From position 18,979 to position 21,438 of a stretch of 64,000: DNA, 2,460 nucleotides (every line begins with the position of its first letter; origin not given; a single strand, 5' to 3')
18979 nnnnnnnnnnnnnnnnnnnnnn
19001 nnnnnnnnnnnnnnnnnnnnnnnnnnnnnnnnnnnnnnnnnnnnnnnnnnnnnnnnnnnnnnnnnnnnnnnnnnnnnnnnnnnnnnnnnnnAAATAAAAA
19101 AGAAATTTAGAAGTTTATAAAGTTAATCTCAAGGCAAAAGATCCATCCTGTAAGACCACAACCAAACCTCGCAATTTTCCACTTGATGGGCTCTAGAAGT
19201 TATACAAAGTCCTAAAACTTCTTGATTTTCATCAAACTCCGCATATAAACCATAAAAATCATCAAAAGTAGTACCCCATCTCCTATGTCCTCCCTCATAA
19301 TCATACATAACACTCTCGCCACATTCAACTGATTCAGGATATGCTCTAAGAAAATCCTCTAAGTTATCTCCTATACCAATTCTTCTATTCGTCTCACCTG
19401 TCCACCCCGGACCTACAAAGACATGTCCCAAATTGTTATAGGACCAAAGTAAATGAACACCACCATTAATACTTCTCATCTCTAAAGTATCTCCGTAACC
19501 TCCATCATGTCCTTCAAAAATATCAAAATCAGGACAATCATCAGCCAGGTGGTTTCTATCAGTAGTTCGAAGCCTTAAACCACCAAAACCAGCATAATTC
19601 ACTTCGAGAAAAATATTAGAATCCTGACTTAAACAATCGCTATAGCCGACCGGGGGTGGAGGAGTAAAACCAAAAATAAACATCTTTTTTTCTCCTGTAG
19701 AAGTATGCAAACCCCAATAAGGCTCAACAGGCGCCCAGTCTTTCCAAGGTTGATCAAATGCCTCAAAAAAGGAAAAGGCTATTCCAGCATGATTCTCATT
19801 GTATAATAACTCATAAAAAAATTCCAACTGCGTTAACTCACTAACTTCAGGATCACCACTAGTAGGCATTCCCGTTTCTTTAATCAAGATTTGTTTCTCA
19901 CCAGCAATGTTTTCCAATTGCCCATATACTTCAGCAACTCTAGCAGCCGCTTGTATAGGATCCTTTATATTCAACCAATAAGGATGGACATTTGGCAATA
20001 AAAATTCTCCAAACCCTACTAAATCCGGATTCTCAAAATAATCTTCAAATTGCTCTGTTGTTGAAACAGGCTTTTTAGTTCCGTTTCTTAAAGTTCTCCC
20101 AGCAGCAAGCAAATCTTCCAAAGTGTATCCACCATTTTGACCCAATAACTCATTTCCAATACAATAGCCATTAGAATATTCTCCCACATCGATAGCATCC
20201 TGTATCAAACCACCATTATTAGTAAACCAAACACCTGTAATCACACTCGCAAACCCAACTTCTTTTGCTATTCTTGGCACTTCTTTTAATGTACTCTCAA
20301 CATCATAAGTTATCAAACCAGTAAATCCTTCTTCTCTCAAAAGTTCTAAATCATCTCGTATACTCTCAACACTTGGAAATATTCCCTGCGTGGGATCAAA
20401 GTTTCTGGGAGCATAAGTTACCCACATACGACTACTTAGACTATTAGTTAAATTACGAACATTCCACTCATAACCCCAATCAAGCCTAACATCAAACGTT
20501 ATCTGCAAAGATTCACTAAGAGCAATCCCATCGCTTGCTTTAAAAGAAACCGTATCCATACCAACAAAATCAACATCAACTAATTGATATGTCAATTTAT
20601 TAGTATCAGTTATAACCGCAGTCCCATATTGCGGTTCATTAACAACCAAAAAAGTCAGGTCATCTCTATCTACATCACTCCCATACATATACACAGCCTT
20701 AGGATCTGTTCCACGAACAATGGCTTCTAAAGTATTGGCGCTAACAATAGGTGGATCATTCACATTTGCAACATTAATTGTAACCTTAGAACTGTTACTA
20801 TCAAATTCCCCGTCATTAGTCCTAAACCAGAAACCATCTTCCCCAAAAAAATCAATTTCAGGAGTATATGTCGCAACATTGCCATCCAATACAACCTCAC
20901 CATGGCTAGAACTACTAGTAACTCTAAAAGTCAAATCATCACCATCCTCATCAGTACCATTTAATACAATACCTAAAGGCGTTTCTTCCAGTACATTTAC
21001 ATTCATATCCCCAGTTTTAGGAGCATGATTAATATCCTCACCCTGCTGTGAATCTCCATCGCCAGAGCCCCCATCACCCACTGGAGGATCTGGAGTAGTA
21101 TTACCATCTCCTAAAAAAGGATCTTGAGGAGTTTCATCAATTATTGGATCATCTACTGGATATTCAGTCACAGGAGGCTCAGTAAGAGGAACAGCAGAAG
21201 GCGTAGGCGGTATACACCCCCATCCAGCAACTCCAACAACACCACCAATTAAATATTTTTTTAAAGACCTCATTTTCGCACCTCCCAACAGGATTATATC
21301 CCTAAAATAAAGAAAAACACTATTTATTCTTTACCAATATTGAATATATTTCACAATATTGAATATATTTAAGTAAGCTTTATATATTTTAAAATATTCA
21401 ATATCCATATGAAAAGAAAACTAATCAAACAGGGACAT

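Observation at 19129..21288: GH17-like beta-1,3-glucanase domain with cadherin-like repeats in an archaeon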

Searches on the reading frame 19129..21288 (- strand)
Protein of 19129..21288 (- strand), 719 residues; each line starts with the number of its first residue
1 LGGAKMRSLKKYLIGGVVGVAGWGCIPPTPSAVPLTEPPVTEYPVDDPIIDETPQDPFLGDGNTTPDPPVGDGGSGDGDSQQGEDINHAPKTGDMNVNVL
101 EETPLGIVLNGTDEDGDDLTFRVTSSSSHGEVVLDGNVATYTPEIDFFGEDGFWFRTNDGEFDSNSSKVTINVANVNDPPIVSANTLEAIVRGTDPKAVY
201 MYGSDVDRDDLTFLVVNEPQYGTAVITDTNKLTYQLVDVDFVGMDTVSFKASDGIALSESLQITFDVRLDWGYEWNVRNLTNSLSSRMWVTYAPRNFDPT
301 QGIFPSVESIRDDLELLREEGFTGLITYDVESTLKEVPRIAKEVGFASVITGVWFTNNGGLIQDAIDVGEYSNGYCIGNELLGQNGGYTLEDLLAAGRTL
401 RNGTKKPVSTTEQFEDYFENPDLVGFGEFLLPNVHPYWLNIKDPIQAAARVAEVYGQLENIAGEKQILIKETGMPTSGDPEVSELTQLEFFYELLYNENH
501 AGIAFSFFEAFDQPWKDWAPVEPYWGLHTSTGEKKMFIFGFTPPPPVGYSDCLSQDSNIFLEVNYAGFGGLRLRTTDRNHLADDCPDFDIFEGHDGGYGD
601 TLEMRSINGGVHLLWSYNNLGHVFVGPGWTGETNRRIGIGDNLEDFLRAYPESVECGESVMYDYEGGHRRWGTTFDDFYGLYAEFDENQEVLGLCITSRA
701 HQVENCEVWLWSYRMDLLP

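Call 3: search_protein_families(library=pfam, proteins=[window:19129-21288:-], max_evalue=1)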
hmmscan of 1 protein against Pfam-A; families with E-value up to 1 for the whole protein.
window:19129-21288:- (719 aa): 5 families
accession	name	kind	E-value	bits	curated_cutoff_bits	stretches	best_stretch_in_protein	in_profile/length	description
PF17963.7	Big_9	-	3.7e-21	76.2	23.6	2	87-172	1-89/89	Bacterial Ig domain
PF17803.7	Cadherin_4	-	5.1e-16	59.4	25.1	2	168-234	2-71/71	Bacterial cadherin-like domain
PF17892.7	Cadherin_5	-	4.5e-12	46.1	26.5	2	87-173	2-97/98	Cadherin-like domain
PF00332.24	Glyco_hydro_17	-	0.042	13.9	28.2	1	466-535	225-301/306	Glycosyl hydrolases family 17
PF16184.11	Cadherin_3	-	0.048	14.1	25.5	0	108-140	23-57/106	Cadherin-like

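Call 4: search_protein_families(library=ncbifam, proteins=[window:19129-21288:-], max_evalue=1)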
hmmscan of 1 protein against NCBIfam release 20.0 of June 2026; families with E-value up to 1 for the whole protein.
window:19129-21288:- (719 aa): 2 families
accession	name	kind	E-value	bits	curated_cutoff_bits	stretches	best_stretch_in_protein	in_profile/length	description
NF012211.1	tand_rpt_95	domain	1e-18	67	90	2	107-185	15-96/98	tandem-95 repeat protein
NF038112.1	myxo_dep_M36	subfamily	4.9e-08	30.6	1500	1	98-250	1298-1450/1604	myxosortase-dependent M36 family metallopeptidase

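Call 5: search_solved_structures(query=window:19129-21288:-, max_evalue=1, show_alignments=3)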
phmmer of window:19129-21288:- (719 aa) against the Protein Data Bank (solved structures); distinct sequences matched with E-value up to 1: 5.
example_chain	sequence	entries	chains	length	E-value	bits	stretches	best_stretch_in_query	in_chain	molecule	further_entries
4wtp_A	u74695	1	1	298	1.7e-06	29.7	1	296-528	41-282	beta-1,3-glucanosyltransferase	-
4wtr_A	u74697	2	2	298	1.2e-05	27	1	296-528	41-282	beta-1,3-glucanosyltransferase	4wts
8fwc_J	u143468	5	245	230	0.0026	19.2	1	98-198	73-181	Collar sheath protein, gp13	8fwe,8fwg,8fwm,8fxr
6fcg_A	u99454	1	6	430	0.007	17.8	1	479-539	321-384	Glycoside hydrolase, GH17 family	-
6gz1_A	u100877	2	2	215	0.87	10.8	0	495-519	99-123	HTH-type transcriptional regulator LeuO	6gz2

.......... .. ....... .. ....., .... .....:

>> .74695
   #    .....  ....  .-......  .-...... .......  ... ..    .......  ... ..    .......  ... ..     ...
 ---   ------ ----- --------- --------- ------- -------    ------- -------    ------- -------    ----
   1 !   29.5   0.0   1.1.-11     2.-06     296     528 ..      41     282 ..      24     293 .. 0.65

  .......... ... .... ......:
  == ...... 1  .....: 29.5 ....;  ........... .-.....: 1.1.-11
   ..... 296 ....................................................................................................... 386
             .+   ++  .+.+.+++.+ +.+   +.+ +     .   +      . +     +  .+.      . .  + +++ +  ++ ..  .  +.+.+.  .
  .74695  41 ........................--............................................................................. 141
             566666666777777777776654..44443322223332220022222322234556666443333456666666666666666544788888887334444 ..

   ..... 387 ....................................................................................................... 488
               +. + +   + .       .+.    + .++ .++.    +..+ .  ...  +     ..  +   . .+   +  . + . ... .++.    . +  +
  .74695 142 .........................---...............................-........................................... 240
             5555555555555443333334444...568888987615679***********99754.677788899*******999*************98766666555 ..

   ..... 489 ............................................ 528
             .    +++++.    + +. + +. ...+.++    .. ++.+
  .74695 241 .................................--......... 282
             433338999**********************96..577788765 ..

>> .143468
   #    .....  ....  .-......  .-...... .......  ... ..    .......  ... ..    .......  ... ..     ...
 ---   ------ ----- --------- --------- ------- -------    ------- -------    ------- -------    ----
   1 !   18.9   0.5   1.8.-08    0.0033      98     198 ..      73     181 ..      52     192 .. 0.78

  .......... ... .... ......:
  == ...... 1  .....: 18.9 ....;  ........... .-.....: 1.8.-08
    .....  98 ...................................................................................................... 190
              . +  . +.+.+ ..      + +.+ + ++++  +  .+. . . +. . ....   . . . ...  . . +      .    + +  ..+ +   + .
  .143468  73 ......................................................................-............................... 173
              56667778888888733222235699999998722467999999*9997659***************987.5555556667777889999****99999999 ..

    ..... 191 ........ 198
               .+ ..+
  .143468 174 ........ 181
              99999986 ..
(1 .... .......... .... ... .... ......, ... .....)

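Call 6: find_homologous_proteins(query=window:19129-21288:-, max_evalue=0.001)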
Query window:19129-21288:- (719 aa): 66 proteins with E <= 0.001 among 8000 candidates.
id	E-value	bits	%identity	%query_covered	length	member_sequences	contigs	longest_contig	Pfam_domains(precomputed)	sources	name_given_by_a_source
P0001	0.0e+0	1681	100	99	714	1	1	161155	PF17963.8,PF17892.8,PF17803.8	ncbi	ncbi:MAG: Ig-like domain-containing protein [Candidatus Woesearchaeota archaeon]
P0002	2.1e-77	279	35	25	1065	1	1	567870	PF17963.8,PF17892.8,PF17803.8,PF01436.28,PF16184.12,PF25021.2,PF06739.18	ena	-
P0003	3.0e-68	249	41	24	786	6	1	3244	PF17963.8,PF17892.8,PF17803.8,PF16184.12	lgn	-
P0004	2.2e-67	246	36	25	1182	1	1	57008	PF17963.8,PF01833.31,PF17892.8,PF17803.8,PF19076.7,PF16184.12,PF02012.27,PF13088.13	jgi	-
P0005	8.2e-66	241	45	38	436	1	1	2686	-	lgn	-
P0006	4.7e-65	238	38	26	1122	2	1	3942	PF17963.8,PF17892.8,PF17803.8,PF16184.12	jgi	jgi:hypothetical protein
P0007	6.5e-61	225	35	25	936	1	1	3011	PF17963.8,PF17892.8,PF17803.8,PF05345.19,PF16184.12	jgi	jgi:VCBS repeat-containing protein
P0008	1.9e-59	220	32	23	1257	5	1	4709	PF17963.8,PF17892.8,PF17803.8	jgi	jgi:hypothetical protein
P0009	5.2e-59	218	34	25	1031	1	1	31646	PF17963.8,PF17892.8,PF17803.8,PF16184.12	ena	-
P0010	5.8e-59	218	34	25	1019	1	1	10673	PF17963.8,PF17892.8,PF17803.8,PF16184.12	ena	-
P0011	1.4e-56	210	32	24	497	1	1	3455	PF17963.8,PF17892.8,PF17803.8,PF16184.12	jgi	-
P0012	4.1e-55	205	36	26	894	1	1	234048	PF17963.8,PF17892.8,PF17803.8,PF16184.12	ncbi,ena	-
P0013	2.1e-48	183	32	25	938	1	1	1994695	PF07495.20,PF17963.8,PF17892.8,PF17803.8,PF19076.7,PF13620.13,PF05345.19,PF16184.12,PF22904.4,PF17210.10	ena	-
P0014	6.0e-47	178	35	20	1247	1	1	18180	PF17963.8,PF17892.8,PF21177.5,PF17803.8,PF16184.12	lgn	-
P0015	4.0e-45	172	30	24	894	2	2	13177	PF17963.8,PF17892.8,PF17803.8,PF19076.7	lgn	-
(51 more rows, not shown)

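Call 37: list_cluster_members(proteins=[P0001, P0069, P0070, P0072, P0074, P0076, P0078, P0099, P0222, P0171])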
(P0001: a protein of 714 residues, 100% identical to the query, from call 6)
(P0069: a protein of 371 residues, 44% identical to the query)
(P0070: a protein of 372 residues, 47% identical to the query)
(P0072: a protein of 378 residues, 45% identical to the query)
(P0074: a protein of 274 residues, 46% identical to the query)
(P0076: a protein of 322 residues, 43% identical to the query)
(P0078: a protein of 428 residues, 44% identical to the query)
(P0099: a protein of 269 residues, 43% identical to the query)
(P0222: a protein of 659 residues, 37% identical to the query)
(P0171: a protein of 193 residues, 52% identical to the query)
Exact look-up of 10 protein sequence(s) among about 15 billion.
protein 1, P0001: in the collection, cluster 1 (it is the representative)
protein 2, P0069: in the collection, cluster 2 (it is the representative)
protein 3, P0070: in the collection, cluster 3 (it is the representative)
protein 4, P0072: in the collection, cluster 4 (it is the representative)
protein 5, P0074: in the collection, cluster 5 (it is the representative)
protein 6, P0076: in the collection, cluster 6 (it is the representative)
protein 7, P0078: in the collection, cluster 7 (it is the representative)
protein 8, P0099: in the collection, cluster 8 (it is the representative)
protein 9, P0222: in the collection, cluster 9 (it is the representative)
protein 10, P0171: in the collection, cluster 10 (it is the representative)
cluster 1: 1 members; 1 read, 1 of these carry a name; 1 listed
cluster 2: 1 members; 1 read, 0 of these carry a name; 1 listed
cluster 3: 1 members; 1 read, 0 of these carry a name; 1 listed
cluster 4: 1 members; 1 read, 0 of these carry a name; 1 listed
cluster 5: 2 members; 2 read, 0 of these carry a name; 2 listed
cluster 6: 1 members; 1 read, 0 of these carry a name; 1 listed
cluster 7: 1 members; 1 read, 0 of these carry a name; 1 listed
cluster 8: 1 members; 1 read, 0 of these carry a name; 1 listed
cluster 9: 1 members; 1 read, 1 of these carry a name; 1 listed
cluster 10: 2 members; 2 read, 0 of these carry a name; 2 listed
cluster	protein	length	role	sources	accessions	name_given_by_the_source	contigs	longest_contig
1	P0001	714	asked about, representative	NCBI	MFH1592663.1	MAG: Ig-like domain-containing protein [Candidatus Woesearchaeota archaeon]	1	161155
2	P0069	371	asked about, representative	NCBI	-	-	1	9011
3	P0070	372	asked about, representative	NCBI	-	-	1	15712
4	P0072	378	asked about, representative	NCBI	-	-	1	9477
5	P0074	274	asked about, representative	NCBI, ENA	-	-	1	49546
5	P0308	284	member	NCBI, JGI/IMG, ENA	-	-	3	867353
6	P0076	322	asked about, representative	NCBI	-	-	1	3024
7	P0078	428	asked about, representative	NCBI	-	-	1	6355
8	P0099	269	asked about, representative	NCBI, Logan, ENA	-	-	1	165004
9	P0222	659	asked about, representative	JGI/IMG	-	exo-beta-1,3-glucanase (GH17 family)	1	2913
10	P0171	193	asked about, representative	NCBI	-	-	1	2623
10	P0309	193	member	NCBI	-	-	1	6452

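Call 72: find_encoding_contigs(protein=P0001, flank=1000, max_places=2)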
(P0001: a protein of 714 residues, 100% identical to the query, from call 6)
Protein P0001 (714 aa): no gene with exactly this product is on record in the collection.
